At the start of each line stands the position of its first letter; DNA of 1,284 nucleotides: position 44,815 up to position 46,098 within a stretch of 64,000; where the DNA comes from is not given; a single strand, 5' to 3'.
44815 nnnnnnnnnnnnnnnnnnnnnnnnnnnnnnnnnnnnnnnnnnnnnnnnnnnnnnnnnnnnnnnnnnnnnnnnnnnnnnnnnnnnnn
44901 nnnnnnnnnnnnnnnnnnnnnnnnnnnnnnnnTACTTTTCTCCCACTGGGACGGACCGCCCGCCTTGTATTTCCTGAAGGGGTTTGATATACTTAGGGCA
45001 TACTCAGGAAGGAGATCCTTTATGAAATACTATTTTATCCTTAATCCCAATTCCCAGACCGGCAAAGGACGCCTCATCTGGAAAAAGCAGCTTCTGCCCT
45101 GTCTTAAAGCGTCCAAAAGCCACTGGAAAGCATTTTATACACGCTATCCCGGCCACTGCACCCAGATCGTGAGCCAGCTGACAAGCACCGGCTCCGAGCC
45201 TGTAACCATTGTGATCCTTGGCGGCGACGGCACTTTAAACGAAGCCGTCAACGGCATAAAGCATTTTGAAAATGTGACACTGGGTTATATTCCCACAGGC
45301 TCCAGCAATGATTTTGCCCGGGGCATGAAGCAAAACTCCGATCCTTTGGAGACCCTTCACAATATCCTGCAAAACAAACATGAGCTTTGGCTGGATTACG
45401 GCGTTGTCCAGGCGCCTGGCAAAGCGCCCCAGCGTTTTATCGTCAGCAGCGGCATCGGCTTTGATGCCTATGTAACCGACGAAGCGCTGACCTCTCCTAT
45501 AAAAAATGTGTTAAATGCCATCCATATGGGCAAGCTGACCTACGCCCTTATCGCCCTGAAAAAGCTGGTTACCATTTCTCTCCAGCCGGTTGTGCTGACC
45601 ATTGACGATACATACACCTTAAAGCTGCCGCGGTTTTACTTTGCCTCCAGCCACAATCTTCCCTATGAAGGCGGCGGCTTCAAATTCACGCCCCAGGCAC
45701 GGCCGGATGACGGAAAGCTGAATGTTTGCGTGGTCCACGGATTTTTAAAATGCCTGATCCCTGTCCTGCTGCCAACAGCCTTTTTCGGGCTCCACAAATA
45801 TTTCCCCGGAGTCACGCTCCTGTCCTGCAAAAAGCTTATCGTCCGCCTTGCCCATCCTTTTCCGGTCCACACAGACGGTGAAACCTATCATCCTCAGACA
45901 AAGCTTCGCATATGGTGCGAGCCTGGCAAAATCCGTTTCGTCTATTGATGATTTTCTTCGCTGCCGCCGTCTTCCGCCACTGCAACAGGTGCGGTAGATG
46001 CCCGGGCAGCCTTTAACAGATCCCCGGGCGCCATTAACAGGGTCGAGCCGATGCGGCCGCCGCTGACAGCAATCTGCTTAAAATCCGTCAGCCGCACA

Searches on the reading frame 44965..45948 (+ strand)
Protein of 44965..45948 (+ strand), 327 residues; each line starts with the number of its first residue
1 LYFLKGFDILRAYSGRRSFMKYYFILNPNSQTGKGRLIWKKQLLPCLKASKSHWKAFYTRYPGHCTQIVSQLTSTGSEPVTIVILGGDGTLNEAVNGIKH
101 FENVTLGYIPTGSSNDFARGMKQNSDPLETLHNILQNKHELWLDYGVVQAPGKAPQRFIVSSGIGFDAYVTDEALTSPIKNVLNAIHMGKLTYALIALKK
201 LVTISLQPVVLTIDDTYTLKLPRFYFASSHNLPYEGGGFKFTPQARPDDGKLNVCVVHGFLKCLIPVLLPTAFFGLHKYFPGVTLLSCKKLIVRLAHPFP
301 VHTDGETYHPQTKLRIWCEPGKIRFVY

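Call 55: search_protein_families(library=pfam, proteins=[window:44965-45948:+], max_evalue=0.00001)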
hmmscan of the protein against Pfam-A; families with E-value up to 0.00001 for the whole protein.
window:44965-45948:+ (327 aa): 2 families
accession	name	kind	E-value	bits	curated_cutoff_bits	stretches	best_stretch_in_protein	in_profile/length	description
PF00781.29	DAGK_cat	-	8.6e-23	80.7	23.6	1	22-138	2-116/125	Diacylglycerol kinase catalytic domain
PF19279.4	YegS_C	-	1.2e-16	61.3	27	1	165-325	6-156/158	YegS C-terminal NAD kinase beta sandwich-like domain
